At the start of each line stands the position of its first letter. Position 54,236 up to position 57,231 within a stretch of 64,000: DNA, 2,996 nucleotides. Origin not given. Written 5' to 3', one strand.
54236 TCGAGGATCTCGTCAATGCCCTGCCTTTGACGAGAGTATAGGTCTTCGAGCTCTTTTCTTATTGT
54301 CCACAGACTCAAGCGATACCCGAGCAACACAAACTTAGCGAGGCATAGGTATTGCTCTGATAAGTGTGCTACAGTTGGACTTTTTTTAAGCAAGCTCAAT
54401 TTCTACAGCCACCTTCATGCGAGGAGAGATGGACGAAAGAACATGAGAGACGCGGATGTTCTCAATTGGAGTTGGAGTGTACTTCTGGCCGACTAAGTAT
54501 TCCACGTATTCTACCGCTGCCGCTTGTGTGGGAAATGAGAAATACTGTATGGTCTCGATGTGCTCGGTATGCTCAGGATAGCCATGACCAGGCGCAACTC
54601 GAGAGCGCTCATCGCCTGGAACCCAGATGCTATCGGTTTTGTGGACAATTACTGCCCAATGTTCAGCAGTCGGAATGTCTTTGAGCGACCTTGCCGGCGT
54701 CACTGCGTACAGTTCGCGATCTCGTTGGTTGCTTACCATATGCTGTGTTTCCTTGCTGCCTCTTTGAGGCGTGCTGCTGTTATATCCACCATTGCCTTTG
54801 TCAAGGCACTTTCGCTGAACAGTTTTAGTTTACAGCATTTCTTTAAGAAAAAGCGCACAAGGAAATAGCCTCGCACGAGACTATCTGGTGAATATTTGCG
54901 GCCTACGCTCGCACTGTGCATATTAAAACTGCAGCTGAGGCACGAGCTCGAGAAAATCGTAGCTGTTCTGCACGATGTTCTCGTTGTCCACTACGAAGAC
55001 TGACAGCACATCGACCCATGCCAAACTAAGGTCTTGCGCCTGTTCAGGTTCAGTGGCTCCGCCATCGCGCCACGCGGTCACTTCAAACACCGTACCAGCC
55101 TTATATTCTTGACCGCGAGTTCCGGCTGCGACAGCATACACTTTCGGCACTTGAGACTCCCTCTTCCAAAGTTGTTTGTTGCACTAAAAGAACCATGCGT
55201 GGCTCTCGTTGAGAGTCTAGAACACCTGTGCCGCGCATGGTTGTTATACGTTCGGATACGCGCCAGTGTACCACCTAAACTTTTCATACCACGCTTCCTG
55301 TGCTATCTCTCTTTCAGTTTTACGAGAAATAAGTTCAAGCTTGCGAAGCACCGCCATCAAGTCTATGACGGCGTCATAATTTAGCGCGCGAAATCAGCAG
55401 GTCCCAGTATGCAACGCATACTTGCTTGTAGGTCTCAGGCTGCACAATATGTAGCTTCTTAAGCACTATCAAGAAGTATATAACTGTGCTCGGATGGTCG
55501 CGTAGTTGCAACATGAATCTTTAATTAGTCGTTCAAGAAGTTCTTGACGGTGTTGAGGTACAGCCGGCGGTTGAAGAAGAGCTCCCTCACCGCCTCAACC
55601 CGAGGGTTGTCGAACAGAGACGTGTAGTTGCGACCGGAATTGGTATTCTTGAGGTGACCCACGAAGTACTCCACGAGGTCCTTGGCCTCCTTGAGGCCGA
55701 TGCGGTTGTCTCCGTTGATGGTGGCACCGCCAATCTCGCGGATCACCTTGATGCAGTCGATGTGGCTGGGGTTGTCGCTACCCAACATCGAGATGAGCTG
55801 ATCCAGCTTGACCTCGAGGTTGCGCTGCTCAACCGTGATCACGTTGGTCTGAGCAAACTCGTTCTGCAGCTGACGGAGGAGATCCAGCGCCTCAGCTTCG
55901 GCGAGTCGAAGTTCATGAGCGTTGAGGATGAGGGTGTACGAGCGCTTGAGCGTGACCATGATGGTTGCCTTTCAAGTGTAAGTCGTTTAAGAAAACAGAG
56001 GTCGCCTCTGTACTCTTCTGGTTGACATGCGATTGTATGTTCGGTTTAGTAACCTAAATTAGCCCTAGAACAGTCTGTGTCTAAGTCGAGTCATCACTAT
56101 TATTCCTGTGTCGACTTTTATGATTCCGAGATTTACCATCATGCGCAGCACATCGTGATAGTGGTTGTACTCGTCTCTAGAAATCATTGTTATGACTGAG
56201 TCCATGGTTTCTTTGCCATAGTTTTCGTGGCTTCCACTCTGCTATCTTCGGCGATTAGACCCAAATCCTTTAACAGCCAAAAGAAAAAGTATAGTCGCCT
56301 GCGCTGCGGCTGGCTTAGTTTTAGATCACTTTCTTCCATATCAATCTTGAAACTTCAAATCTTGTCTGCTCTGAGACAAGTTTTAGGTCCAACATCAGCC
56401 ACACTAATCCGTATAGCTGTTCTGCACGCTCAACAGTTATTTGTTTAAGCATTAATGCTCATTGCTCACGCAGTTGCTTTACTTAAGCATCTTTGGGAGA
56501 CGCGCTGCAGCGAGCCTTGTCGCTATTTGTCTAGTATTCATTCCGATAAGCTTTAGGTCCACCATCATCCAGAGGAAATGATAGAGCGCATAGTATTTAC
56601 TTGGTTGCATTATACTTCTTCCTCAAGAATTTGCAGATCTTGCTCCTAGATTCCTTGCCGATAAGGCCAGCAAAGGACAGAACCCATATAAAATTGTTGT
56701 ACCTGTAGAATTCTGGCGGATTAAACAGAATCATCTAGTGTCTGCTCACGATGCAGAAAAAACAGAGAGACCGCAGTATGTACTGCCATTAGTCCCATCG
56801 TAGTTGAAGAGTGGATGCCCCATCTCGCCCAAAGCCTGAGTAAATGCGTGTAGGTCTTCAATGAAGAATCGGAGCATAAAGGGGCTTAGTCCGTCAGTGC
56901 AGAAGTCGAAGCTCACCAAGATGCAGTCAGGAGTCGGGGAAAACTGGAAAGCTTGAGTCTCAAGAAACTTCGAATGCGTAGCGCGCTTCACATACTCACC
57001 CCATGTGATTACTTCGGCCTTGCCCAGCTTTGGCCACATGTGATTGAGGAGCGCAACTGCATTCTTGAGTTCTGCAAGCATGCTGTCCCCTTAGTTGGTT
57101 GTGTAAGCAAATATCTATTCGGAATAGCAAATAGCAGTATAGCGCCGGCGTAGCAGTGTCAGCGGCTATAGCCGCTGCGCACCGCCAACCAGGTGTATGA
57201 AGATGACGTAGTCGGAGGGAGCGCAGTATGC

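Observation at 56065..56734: Second tandem array (five copies) of the same mini-protein family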

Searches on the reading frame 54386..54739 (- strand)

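Call 8: search_protein_families(library=pfam, proteins=[window:54386-54739:-], max_evalue=0.1)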
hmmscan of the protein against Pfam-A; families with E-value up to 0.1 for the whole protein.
window:54386-54739:- (117 aa): 0 families

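Call 42: search_protein_families(library=phrogs, proteins=[window:54386-54739:-], max_evalue=0.01)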
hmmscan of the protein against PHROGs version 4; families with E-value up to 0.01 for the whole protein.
window:54386-54739:- (117 aa): 1 family
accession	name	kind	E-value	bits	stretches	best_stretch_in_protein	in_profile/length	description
phrog_29558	-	unknown function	6.5e-11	43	1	35-81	9-53/82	-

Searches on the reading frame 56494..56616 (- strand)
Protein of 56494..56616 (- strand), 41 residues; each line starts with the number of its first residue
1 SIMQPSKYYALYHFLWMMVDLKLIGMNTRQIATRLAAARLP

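Call 58: search_solved_structures(query=A4, max_evalue=10, show_alignments=3)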
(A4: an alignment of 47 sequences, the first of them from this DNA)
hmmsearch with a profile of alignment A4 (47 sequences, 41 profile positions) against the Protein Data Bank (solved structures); distinct sequences matched with E-value up to 10: 1.
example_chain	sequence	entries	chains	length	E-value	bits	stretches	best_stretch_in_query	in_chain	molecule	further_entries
8vtb_A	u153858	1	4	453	1.7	11.7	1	13-36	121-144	Transcriptional regulator, Crp/Fnr family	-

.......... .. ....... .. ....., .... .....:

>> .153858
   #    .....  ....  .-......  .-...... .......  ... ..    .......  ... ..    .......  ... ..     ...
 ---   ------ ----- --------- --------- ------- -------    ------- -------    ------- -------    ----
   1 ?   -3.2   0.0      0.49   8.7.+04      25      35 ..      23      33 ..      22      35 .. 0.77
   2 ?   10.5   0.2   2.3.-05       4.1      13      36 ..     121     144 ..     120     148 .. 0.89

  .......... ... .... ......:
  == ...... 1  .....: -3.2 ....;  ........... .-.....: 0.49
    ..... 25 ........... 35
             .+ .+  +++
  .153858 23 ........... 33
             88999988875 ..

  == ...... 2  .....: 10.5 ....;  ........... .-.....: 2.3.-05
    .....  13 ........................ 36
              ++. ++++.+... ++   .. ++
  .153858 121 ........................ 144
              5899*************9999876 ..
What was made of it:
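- Tried and rejected: The PDB sequence profile search found nothing (call 58).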

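Call 87: find_homologous_proteins(query=A4, max_evalue=1)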
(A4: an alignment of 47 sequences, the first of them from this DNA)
Query A4 (47 sequences) (41 aa, profile of the alignment): 4 proteins with E <= 1 among 16 candidates.
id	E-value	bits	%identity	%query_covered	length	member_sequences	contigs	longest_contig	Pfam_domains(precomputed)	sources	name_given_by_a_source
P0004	3.3e-6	44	-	-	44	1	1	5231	-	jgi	-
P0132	1.4e-5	42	-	-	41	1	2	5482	-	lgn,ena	-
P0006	5.0e-3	34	-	-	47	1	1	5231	-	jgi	-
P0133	1.2e-1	30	-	-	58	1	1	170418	-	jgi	-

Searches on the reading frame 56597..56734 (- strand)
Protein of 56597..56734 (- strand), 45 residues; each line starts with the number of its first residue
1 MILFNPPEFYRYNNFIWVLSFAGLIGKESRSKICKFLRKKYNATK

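Call 14: find_homologous_proteins(query=A1, max_evalue=0.01)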
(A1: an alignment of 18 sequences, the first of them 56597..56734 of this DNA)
Query A1 (18 sequences) (45 aa, profile of the alignment): 6 proteins with E <= 0.01 among 123 candidates.
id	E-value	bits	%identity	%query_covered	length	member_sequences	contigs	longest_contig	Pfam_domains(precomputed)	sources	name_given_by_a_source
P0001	6.2e-11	59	100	100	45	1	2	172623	-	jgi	-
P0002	1.7e-10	58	-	-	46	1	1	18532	-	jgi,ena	-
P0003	2.3e-10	58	-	-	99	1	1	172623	-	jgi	-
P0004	7.3e-10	56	-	-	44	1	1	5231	-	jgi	-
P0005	1.5e-8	52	-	-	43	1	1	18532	-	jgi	-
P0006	6.8e-7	46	-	-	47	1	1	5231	-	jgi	-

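Call 16: find_encoding_contigs(protein=P0002, flank=10000)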
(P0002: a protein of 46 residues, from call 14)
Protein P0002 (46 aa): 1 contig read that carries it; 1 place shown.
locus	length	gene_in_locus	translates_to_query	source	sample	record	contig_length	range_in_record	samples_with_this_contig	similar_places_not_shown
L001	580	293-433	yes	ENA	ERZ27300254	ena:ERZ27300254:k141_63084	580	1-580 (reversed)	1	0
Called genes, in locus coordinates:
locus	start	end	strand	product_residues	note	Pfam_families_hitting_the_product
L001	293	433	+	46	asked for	-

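Call 17: find_encoding_contigs(protein=P0004, flank=10000)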
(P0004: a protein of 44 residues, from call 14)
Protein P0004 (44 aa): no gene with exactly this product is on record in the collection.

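Call 31: search_protein_families(library=pfam, alignment_id=A1, max_evalue=10)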
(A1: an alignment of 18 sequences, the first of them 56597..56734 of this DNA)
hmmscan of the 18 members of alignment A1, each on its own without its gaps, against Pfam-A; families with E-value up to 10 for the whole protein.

A. member 1, window:56597-56734:- (45 aa): 0 families

B. families by the number of members that match (of 18 scanned): 2 families
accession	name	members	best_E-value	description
PF24625.1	DUF7626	1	0.074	Domain of unknown function (DUF7626)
PF12651.13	RHH_3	1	0.1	Ribbon-helix-helix domain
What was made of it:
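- On SAP / HeH / Rho_N helix-extension-helix motif: There are no Pfam hits at E up to 10 (call 31).
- Closest known: SAP / HeH. Different: There is no Pfam SAP, HeH or Rho_N hit (call 31).
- Pfam gave nothing (call 31).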

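Call 32: search_protein_representatives(alignment_id=A1)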
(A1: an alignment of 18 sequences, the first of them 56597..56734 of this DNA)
Query: 18 sequences, 49 profile positions. Proteins with E-value up to 0.001 (for the whole library): 11; up to 1e-10: 6; up to 1e-30: 0. The best 11 are listed.
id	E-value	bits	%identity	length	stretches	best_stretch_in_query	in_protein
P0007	2.9e-13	65.2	-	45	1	1-44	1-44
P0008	2.0e-12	62.5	-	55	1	2-48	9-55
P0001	2.0e-11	59.3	-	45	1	5-49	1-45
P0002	5.4e-11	57.9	-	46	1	1-46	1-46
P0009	6.7e-11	57.6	-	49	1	2-45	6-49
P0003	7.4e-11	57.5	-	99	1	2-48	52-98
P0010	1.7e-10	56.3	-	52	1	1-48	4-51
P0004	2.3e-10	55.9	-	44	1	3-46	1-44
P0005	4.8e-09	51.7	-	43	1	5-45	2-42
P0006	2.2e-07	46.4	-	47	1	14-47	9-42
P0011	2.4e-05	39.8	-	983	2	17-25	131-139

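Call 34: predict_structure(alignment_id=A1)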
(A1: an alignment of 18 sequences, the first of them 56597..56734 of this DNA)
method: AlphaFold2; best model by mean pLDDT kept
length: 45 residues; sequences in the alignment: 18
mean_pLDDT: 87.3   pTM: 0.58
mean pLDDT of the five models: 87.3, 87.0, 86.1, 85.1, 84.2
residues with pLDDT >= 90: 27; 70-90: 13; 50-70: 5; < 50: 0
segments of 3 or more residues with pLDDT < 50: none
pLDDT, mean of each block of 10 residues (from residue 1): 74 94 95 92 78
secondary structure, 60 per line:
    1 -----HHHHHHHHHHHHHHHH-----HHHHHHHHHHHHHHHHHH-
elements in order: H6-21 H27-44
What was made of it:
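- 56597..56734 (-): Mini-protein gene 1 of array II (45 aa; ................). AF2 two-helix hairpin, pLDDT 87 (call 34).
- Fold: AF2 gives helices 6-21 and 27-44 at pLDDT 87.3 (call 34). AF2 predicts a compact, confident fold rather than a disordered peptide (call 34).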

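Call 37: fold_search(model_id=the predicted structure, library=pdb)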
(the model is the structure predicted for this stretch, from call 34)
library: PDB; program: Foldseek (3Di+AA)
matches with E <= 10: 70; with E <= 0.001: 0
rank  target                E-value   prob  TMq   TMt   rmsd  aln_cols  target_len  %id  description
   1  2nn4_A                1.8e+00  0.80  0.77  0.58   4.0        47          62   21  Crystal structure of Bacillus subtilis yqgQ, Pfam DUF910 (released 2006-10-31)
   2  7oqy_Q                3.9e+00  0.75  0.74  0.77   0.4        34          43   18  Cryo-EM structure of the cellular negative regulator TFS4 bound to the archaeal RNA polymerase (released 2021-08-25)
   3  1is1                  3.9e+00  0.75  0.82  0.20   0.5        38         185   16  Crystal structure of ribosome recycling factor from Vibrio parahaemolyticus (released 2003-06-17)
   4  4v8s_AJ               3.9e+00  0.72  0.77  0.71   0.6        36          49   22  Archaeal RNAP-DNA binary complex at 4.32Ang (released 2014-07-09)
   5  4v8s_BQ               3.9e+00  0.72  0.77  0.70   0.6        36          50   22  Archaeal RNAP-DNA binary complex at 4.32Ang (released 2014-07-09)
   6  6vme_V                3.9e+00  0.25  0.63  0.31   8.1        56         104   11  Human ESCRT-I heterotetramer headpiece (released 2020-05-20)
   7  8tnt_B                4.2e+00  0.15  0.44  0.23   4.0        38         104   13  Crystal structure of Epstein-Barr virus gH/gL/gp42 in complex with antibodies F-2-1 and 769C2 (released 2024-03-27)
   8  5jsb_B                4.5e+00  0.72  0.82  0.32   0.5        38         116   16  Crystal structure of Mcl1-inhibitor complex (released 2016-11-16)
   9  2f6m_C                4.5e+00  0.54  0.71  0.52   1.1        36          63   11  Structure of a Vps23-C:Vps28-N subcomplex (released 2006-04-18)
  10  6vme_Y                4.5e+00  0.38  0.64  0.32   1.6        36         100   11  Human ESCRT-I heterotetramer headpiece (released 2020-05-20)
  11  6vme_U                4.5e+00  0.38  0.63  0.32   1.6        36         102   11  Human ESCRT-I heterotetramer headpiece (released 2020-05-20)
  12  7ok0_Q                4.8e+00  0.63  0.81  0.83   0.6        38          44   16  Cryo-EM structure of the Sulfolobus acidocaldarius RNA polymerase at 2.88 A (released 2021-08-25)
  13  2rld_B                4.8e+00  0.57  0.72  0.31   1.0        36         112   14  CRYSTAL STRUCTURE OF A PROTEIN WITH UNKNOWN FUNCTION FROM S23 RIBOSOMAL PROTEIN FAMILY (BT_0352) FROM BACTEROIDES THET (released 2007-10-30)
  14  5u96_B                4.8e+00  0.51  0.70  0.65   1.0        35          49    8  Crystal structure of the coiled-coil domain from Listeria Innocua (Tetragonal Form) (released 2017-05-24)
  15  4ayb_Q                5.2e+00  0.63  0.77  0.70   0.6        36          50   22  RNAP at 3.2Ang (released 2012-08-08)
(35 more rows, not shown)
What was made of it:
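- A two-helix hairpin is too simple for Foldseek to give functional hints; all hits have E above 1 (call 37).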

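Call 43: search_protein_families(library=phrogs, alignment_id=A1, max_evalue=1)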
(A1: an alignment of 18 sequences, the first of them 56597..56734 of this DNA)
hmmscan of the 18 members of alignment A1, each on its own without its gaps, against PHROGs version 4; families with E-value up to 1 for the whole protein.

A. member 1, window:56597-56734:- (45 aa): 1 family
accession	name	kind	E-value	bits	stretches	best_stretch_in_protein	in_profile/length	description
phrog_15326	-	unknown function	0.16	13.1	1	14-42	75-101/102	-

B. families by the number of members that match (of 18 scanned): 2 families
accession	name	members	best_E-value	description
phrog_15326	-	1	0.16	-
phrog_2602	-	1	0.16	-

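Call 89: search_protein_families(library=ncbifam, alignment_id=A1, max_evalue=1)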
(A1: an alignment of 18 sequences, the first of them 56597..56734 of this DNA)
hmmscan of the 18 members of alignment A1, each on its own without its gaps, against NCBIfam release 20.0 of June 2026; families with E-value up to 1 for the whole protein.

A. member 1, window:56597-56734:- (45 aa): 0 families

B. families by the number of members that match (of 18 scanned): 3 families
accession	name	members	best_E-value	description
NF041120.1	RqcH_arch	1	0.0043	ribosome rescue protein RqcH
NF040977.1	RepA_IncFII_LM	1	0.067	plasmid replication initiator RepA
NF010313.0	PRK13750.1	1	0.084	replication protein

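Call 90: search_protein_families(library=padloc, alignment_id=A1, max_evalue=1)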
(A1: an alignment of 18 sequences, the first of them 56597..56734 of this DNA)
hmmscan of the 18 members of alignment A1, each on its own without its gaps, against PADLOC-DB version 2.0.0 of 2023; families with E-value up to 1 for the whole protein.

A. member 1, window:56597-56734:- (45 aa): 0 families

B. families by the number of members that match (of 18 scanned): 0 families
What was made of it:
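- On Any curated protein family (Pfam, PHROGs, NCBIfam, PADLOC, PDB sequences): Calls 31, 43, 89, 90 and 58.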

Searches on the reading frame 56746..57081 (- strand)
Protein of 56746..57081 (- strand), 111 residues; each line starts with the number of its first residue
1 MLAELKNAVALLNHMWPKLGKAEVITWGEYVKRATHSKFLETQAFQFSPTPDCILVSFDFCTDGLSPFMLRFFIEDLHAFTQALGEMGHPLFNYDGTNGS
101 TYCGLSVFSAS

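Call 8: search_protein_families(library=pfam, proteins=[window:56746-57081:-], max_evalue=0.1)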
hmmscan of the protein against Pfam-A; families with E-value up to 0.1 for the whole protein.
window:56746-57081:- (111 aa): 0 families

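Call 42: search_protein_families(library=phrogs, proteins=[window:56746-57081:-], max_evalue=0.01)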
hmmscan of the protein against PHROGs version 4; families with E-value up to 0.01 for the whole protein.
window:56746-57081:- (111 aa): 0 families
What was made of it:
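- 56746..57081 (-): 111-aa lead gene of the presumed array II transcription unit; function unknown. No Pfam or PHROGs match (calls 8, 42).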
